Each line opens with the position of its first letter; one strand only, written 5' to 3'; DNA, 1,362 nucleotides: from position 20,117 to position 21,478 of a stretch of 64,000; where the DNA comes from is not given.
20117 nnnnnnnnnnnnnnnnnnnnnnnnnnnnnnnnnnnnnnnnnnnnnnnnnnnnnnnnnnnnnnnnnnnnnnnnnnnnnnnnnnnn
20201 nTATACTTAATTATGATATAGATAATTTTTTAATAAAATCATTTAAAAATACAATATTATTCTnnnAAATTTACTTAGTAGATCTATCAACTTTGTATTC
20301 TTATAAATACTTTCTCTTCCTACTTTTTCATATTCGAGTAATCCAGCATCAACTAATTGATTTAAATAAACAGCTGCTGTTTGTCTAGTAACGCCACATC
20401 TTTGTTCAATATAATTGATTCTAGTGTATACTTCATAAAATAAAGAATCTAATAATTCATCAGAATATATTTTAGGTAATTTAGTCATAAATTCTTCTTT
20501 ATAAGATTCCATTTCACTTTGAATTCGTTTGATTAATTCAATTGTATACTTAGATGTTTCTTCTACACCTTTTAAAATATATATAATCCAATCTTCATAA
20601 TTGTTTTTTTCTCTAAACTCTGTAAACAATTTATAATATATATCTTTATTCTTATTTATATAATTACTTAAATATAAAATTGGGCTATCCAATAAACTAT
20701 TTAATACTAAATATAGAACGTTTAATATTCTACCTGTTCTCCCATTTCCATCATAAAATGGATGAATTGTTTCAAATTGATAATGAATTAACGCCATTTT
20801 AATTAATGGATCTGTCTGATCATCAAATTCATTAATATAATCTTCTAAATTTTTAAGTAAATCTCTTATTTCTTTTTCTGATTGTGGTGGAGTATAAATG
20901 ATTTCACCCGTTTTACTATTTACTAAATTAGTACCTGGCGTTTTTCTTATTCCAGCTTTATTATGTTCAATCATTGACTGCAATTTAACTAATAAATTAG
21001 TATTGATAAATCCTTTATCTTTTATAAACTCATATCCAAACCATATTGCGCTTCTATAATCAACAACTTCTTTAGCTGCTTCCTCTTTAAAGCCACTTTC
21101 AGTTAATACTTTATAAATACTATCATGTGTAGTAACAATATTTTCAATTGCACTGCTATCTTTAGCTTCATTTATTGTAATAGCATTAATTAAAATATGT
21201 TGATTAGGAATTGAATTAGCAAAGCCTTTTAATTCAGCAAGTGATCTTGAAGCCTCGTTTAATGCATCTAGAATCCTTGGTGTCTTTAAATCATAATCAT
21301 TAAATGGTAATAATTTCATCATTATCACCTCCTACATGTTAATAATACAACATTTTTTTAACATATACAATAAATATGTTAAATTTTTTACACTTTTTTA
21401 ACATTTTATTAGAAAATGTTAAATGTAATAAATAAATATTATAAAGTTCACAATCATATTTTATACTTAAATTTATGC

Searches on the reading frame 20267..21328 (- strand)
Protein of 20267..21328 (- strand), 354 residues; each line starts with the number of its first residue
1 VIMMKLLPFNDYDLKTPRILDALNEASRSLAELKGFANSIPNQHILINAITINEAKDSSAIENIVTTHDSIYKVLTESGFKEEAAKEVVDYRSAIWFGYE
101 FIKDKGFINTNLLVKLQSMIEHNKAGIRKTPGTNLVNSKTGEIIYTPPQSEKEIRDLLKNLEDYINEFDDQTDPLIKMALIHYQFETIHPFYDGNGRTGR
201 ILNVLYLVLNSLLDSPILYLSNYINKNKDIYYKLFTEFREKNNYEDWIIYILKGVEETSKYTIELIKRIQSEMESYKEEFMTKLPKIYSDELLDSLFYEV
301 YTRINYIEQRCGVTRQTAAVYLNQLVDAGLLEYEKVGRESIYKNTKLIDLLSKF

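Call 5: search_protein_families(library=pfam, proteins=[window:20267-21328:-], max_evalue=1)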
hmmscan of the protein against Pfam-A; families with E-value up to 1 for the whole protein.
window:20267-21328:- (354 aa): 12 families
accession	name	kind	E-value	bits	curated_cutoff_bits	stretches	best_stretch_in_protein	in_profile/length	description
PF13784.11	Fic_N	-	4e-25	88.1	26.7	1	21-100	2-82/82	Fic/DOC family N-terminal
PF21248.3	SoFic-like_C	-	3.4e-23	82.1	27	1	273-347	2-76/76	Protein adenylyltransferase SoFic-like, C-terminal domain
PF02661.23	Fic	-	5.4e-19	69.3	24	1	113-207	7-93/93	Fic/DOC family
PF24033.1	DUF7342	-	0.00026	21.4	31.6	1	305-346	21-62/150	Family of unknown function (DUF7342)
PF12802.13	MarR_2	-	0.00043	20.8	27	1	305-335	24-54/61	MarR family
PF13730.12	HTH_36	-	0.0017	18.5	25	1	300-331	24-55/55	Helix-turn-helix domain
PF03962.21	Mnd1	-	0.0033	18.1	23.5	1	307-342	21-56/60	Mnd1 HTH domain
PF12840.13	HTH_20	-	0.021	15.2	27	1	307-333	24-50/51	Helix-turn-helix domain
PF03965.22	Penicillinase_R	-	0.071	13.9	22.6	1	305-343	25-63/115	Penicillinase repressor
PF05164.18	ZapA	-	0.11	13.3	23.8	0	145-172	13-40/88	Cell division protein ZapA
PF09339.16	HTH_IclR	-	0.11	12.7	22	0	307-334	24-51/52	IclR helix-turn-helix domain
PF13545.12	HTH_Crp_2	-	0.19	12.1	27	1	310-338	31-57/70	Crp-like helix-turn-helix domain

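Call 7: search_protein_families(library=padloc, proteins=[window:20267-21328:-], max_evalue=1)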
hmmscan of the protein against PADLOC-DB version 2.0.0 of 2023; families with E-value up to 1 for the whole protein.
window:20267-21328:- (354 aa): 10 families
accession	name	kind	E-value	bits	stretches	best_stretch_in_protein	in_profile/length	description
PDLC03963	SoFic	-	2e-113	377.4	1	8-352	11-359/361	-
PDLC04840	PDC-S04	-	1.6e-17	62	1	48-213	9-179/227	-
PDLC04966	PDC-S24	-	1.5e-13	48.5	1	108-238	232-368/497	-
PDLC04836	PDC-S04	-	1.8e-12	45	1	148-244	134-218/244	-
PDLC04837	PDC-S04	-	1.6e-11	42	1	157-253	132-222/234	-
PDLC04839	PDC-S04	-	9.1e-09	33.3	1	156-211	102-163/205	-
PDLC04838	PDC-S04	-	1.7e-06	26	1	139-202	93-157/209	-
PDLC01438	Csa3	-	0.0013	16.8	1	242-346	102-205/305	"CAS-I,CAS-II,CAS-III,CAS-IV,CAS-V,CAS-VI; associated_signaling"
PDLC01857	CARF3--CARF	-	0.0049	14.5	1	304-353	146-194/201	-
PDLC01879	CARF3--CARF_TM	-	0.029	12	1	301-347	170-212/222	-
